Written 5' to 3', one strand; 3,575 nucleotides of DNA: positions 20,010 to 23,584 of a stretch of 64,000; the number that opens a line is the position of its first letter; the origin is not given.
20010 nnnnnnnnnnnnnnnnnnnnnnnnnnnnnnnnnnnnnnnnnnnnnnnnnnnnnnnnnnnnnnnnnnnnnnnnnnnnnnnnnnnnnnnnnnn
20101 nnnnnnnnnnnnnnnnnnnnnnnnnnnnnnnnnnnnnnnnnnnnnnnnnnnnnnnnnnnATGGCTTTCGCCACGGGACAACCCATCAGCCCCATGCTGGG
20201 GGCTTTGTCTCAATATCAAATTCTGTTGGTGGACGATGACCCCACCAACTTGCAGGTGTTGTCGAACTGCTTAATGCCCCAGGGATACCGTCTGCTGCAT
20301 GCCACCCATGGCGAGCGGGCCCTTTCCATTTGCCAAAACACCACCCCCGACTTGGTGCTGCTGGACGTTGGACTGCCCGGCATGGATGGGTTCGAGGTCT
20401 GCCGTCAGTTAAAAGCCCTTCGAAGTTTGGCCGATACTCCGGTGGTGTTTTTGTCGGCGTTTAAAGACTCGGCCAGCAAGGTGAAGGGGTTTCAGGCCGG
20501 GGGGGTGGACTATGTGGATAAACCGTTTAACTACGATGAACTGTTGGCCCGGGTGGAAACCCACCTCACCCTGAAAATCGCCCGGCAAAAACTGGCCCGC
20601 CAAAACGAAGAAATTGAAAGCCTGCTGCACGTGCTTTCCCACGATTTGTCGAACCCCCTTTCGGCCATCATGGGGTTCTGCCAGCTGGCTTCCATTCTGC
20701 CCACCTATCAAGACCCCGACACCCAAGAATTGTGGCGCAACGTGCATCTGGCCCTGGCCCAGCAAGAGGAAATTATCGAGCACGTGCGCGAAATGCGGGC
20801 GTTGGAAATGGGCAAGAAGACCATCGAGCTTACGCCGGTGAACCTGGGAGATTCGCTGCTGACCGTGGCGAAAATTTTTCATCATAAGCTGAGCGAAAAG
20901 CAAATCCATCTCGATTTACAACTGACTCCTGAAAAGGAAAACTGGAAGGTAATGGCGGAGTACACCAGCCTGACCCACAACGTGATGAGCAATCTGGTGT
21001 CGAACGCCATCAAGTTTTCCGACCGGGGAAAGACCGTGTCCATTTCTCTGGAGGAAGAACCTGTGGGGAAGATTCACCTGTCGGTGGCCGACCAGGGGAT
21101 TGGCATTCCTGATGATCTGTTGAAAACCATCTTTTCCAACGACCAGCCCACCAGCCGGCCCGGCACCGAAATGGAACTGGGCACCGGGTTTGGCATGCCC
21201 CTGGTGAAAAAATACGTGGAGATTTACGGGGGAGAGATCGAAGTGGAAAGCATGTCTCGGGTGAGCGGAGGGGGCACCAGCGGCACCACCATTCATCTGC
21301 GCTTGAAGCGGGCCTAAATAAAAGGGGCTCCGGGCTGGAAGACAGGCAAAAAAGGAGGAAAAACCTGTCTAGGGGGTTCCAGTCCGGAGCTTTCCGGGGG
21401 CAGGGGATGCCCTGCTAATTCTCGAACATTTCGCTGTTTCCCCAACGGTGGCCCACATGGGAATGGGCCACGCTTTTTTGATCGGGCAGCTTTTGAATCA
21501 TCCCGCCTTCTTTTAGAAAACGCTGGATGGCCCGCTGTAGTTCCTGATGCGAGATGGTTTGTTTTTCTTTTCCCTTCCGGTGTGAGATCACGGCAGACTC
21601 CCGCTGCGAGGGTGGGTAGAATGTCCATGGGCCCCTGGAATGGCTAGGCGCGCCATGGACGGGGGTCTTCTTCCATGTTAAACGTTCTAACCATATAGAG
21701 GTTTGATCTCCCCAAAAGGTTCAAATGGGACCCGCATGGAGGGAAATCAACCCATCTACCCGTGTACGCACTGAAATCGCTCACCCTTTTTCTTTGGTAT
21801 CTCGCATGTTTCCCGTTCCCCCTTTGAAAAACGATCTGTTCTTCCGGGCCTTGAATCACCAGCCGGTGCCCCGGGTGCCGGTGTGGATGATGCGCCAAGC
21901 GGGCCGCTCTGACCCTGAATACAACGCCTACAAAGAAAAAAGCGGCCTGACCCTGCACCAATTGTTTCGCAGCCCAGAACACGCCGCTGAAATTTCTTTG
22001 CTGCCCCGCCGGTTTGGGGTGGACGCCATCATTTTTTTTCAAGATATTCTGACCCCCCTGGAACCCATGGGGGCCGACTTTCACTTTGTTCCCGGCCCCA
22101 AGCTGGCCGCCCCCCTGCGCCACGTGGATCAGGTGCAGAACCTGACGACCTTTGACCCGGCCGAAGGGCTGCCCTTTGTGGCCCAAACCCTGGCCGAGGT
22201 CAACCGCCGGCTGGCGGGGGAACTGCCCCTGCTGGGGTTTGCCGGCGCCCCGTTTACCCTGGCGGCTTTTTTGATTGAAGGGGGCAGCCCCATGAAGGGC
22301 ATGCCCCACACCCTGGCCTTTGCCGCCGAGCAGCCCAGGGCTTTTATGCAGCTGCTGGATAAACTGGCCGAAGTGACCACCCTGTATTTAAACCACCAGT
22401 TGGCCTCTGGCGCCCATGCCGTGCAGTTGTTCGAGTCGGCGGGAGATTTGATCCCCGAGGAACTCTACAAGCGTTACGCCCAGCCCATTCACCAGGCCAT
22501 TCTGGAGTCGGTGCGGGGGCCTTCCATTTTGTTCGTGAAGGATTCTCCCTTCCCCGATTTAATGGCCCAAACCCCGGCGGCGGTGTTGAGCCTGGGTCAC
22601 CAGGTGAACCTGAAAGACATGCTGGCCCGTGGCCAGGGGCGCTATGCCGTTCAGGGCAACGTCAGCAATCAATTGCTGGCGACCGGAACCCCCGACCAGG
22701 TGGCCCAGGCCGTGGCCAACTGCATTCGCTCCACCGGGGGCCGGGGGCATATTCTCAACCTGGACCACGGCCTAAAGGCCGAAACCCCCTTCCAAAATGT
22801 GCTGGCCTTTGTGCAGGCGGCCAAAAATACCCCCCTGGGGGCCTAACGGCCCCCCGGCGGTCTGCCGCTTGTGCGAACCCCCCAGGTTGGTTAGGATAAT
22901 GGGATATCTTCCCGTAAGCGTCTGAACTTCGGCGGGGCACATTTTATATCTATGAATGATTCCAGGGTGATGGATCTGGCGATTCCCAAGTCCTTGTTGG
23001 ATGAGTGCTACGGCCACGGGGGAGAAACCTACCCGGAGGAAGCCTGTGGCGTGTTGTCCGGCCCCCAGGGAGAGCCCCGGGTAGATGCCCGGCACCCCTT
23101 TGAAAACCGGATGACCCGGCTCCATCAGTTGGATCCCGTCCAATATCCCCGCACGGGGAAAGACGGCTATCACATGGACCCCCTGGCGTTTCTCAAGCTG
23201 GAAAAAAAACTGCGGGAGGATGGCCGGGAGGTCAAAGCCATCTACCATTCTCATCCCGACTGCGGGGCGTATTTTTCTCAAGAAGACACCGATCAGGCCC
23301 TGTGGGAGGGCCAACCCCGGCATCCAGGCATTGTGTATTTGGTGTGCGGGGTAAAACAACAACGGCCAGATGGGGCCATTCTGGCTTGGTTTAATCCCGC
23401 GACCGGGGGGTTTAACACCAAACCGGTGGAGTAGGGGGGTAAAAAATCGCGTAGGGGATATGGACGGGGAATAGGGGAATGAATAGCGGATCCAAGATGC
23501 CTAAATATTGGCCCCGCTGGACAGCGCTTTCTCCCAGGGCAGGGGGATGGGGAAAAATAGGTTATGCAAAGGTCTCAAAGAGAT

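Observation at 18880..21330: Compositionally atypical islet: 540-bp AT-rich non-coding island followed by a CI-type HTH regulator and a sensor-less hybrid receiver-kinase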

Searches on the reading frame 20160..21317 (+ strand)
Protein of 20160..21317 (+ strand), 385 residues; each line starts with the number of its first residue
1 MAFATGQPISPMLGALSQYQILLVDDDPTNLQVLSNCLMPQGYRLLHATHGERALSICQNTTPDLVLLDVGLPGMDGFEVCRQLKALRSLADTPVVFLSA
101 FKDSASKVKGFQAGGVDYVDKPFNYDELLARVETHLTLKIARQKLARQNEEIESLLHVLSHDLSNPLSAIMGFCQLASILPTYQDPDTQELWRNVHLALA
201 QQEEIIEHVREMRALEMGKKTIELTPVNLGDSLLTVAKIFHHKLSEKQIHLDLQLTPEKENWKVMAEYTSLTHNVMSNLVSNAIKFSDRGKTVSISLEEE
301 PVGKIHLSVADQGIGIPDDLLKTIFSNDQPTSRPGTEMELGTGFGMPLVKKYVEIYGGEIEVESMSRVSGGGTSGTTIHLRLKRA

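Call 6: search_protein_families(library=pfam, proteins=[window:20160-21317:+], max_evalue=0.01)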
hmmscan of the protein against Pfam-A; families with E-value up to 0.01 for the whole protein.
window:20160-21317:+ (385 aa): 4 families
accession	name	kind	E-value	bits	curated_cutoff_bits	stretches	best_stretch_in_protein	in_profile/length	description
PF00072.30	Response_reg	-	1.4e-28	99.7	30.2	1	21-133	1-111/111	Response regulator receiver domain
PF02518.31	HATPase_c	-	2e-21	76.9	26.4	1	273-383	7-108/111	Histidine kinase-, DNA gyrase B-, and HSP90-like ATPase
PF00512.31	HisKA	-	3e-07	30.8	26.9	1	154-213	4-61/66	His Kinase A (phospho-acceptor) domain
PF23198.2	PDE8A_N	-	0.0054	17.1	29.6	1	19-99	10-92/147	PDE8A-like, N-terminal domain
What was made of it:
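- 20160..21317 (+): 385-aa REC-HisKA-HATPase_c hybrid kinase. It is a neighbour and not part of the regulator unit. All three Pfam domains score above their cut-offs (call 6).
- Closest known: REC-HisKA-HATPase_c hybrid histidine kinases. Same: The kinase at 20160-21317 has all three domains above Pfam cut-offs (call 6).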

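Call 43: search_protein_families(library=ncbifam, proteins=[window:20160-21314:+], max_evalue=0.1)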
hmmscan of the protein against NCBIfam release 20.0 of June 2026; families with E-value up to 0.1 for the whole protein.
window:20160-21314:+ (385 aa): 159 families (the best 25 are shown)
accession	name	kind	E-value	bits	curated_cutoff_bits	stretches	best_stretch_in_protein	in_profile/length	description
NF041880.1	EPS_EpsF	equivalog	8.5e-47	159.8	900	2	24-150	1-128/492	response regulator EpsF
NF047465.1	hybrid_HK_LvrA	exception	3.6e-41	141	1200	2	19-191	468-637/819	hybrid histidine kinase/response regulator LvrA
NF008302.0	PRK11091.1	equivalog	4.6e-39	134.2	838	2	142-366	273-493/779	aerobic respiration two-component sensor histidine kinase ArcB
NF008318.0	PRK11107.1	equivalog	1.4e-38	132.6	890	2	137-382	278-520/920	two-component sensor histidine kinase BarA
TIGR02956.1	TMAO_torS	equivalog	3.7e-37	127.9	676.5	2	141-367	453-671/967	TMAO reductase system sensor histidine kinase/response regulator TorS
NF038297.2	hybrid_HK_HrmK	equivalog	1.6e-33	116.2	725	2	137-365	220-444/607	hybrid histidine kinase/response regulator HrmK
NF007135.0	PRK09581.1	equivalog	1.6e-32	112.9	474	1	20-153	4-137/457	PleD family two-component system response regulator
NF041947.1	LuxQ_Vibrio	equivalog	1.8e-32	112.2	1200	2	141-367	461-685/843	quorum-sensing autoinducer 2 sensor kinase/phosphatase LuxQ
NF011874.0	PRK15347.1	equivalog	1.2e-30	106.3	852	2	18-156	690-831/921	two component system sensor kinase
NF040689.1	MtrAB_MtrA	equivalog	1.1e-29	103.4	300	1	21-140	1-117/219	MtrAB system response regulator MtrA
NF008312.0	PRK11100.1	equivalog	1.8e-29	102.9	356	1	141-366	246-462/477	two-component system sensor histidine kinase CreC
NF041832.1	near_NosP_CTERM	subfamily_domain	3.2e-29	102.2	400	2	156-366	11-213/370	NahK/ErcS family hybrid sensor histidine kinase/response regulator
NF045944.1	ResRegRpaBCyano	equivalog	8.1e-29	100.6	330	1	22-157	1-132/229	response regulator transcription factor RpaB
NF008296.0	PRK11083.1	equivalog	1.4e-27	96.6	273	1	18-139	3-121/228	two-component system response regulator CreB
NF046044.1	PnpS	equivalog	1.8e-27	96.4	400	1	159-366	177-379/390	two-component system histidine kinase PnpS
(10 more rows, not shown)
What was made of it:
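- Closest known: REC-HisKA-HATPase_c hybrid histidine kinases. Different: The best is EpsF at 159.8 bits against a cut-off of 900 (call 43).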

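Call 46: find_homologous_proteins(query=window:20160-21314:+, max_evalue=1e-20)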
Query window:20160-21314:+ (385 aa): 3315 proteins with E <= 1e-20 among 8000 candidates; the best 120 are listed.
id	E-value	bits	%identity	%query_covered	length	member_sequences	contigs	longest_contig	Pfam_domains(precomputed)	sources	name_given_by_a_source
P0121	3.1e-253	857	100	100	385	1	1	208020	PF02518.32,PF00512.32,PF00072.31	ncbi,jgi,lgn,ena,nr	ncbi:MAG: hybrid sensor histidine kinase/response regulator [Deltaproteobacteria bacterium]|nr:hybri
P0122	2.2e-132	460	58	95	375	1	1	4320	PF02518.32,PF00512.32,PF00072.31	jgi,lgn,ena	-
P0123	5.0e-113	396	52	95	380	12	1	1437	PF02518.32,PF00072.31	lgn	-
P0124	2.3e-111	390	51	95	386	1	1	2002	PF02518.32,PF00512.32,PF00072.31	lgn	-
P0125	9.7e-103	362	50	95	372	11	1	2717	PF13581.13,PF02518.32,PF00512.32,PF00072.31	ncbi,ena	-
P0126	1.3e-91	326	45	96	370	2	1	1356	PF13581.13,PF02518.32,PF00512.32,PF00072.31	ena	-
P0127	4.9e-91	324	45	96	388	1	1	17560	PF02518.32,PF00512.32,PF00072.31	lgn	-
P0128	5.0e-89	317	44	96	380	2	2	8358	PF02518.32,PF00072.31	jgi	-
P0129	5.5e-89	317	45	95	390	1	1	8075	PF02518.32,PF00072.31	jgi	jgi:CheY-like chemotaxis protein/anti-sigma regulatory factor (Ser/Thr protein kinase)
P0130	4.7e-88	314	43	96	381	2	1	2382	PF02518.32,PF00072.31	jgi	jgi:two-component system, sensor histidine kinase and response regulator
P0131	2.5e-87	311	47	95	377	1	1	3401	PF13581.13,PF02518.32,PF00512.32,PF00072.31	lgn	-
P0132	1.0e-86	309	44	96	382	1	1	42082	PF02518.32,PF00072.31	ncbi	-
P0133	1.0e-85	306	43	95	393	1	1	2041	PF02518.32,PF00512.32,PF00072.31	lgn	-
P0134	6.5e-84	300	45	95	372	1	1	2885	PF02518.32,PF00512.32,PF00072.31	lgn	-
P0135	7.4e-84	300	44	95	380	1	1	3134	PF02518.32,PF00072.31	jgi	jgi:CheY-like chemotaxis protein/anti-sigma regulatory factor (Ser/Thr protein kinase)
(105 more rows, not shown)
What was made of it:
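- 20160..21317 (+): More than 3,300 homologues at E <= 1e-20; the 120 best listed cover 65-98% of the query, nearly all over 86% (call 46).
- Closest known: REC-HisKA-HATPase_c hybrid histidine kinases. Same: Thousands of homologues exist across many phyla; the 120 listed are nearly all full-length (call 46).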

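Call 49: find_encoding_contigs(protein=P0122, flank=5000, max_places=4)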
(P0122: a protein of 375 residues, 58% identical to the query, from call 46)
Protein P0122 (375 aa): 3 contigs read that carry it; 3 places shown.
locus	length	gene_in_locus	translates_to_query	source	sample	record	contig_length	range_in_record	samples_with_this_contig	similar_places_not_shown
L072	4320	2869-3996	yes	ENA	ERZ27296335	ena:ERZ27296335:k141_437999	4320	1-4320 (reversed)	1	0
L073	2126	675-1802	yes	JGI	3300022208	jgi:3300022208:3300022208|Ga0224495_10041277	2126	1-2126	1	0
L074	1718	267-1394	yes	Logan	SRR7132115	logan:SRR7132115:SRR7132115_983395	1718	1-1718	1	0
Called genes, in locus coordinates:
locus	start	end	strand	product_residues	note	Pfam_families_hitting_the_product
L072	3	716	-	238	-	?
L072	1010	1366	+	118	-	PF13682:CZB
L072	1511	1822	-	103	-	-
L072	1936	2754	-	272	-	PF12146:Hydrolase_4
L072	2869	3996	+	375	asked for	PF00072:Response_reg, PF00512:HisKA (weak), PF02518:HATPase_c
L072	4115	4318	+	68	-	?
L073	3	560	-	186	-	?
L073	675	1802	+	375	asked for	PF00072:Response_reg, PF00512:HisKA (weak), PF02518:HATPase_c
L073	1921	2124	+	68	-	?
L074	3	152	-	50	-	?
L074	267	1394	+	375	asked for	PF00072:Response_reg, PF00512:HisKA (weak), PF02518:HATPase_c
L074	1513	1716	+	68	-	?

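Call 70: search_protein_families(library=padloc, proteins=[window:20160-21314:+], max_evalue=0.001)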
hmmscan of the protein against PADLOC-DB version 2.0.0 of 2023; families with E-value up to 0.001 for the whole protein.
window:20160-21314:+ (385 aa): 6 families
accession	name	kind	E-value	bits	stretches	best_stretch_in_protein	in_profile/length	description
PDLC04647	PDC-M43B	-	3.5e-10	37.5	1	216-366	177-321/347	-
PDLC00405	SduA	-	4.2e-06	24.5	1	20-79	8-67/323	DUF4263 domain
PDLC04055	PD-T4-6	-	8.4e-06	22.8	1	18-136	365-483/496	-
PDLC04648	PDC-M43B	-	6.9e-05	20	1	238-358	203-318/361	-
PDLC04650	PDC-M43B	-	0.00042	17.7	1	214-365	174-321/344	-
PDLC04725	PDC-M60B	-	0.00051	17.9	0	18-76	3-63/158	-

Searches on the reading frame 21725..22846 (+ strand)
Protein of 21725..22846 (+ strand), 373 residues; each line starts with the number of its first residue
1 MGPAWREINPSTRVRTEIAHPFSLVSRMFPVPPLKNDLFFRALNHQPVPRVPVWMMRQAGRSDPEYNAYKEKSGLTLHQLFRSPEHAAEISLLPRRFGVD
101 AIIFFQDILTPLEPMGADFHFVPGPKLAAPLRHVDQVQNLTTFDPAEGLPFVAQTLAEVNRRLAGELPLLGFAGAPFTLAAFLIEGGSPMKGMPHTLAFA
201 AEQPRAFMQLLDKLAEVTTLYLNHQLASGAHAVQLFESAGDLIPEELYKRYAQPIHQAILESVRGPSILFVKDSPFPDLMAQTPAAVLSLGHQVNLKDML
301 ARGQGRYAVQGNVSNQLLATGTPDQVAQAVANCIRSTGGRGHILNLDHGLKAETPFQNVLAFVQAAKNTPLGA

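Call 6: search_protein_families(library=pfam, proteins=[window:21725-22846:+], max_evalue=0.01)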
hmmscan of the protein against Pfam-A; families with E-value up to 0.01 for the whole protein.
window:21725-22846:+ (373 aa): 1 family
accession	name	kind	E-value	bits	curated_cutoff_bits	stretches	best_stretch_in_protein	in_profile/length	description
PF01208.23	URO-D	-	1.4e-92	310.8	23.9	1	35-368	2-345/346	Uroporphyrinogen decarboxylase (URO-D)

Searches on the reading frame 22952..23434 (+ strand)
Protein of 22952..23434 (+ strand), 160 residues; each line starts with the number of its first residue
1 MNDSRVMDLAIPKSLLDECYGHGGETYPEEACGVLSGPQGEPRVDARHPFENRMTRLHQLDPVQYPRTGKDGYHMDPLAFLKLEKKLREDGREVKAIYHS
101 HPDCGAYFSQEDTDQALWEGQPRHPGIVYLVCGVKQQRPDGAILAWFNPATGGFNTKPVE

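Call 6: search_protein_families(library=pfam, proteins=[window:22952-23434:+], max_evalue=0.01)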
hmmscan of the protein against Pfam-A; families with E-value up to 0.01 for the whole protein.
window:22952-23434:+ (160 aa): 1 family
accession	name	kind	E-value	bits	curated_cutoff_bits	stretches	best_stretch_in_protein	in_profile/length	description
PF14464.11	Prok-JAB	-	1.3e-18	67.3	25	1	12-134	1-103/114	Prokaryotic homologs of the JAB domain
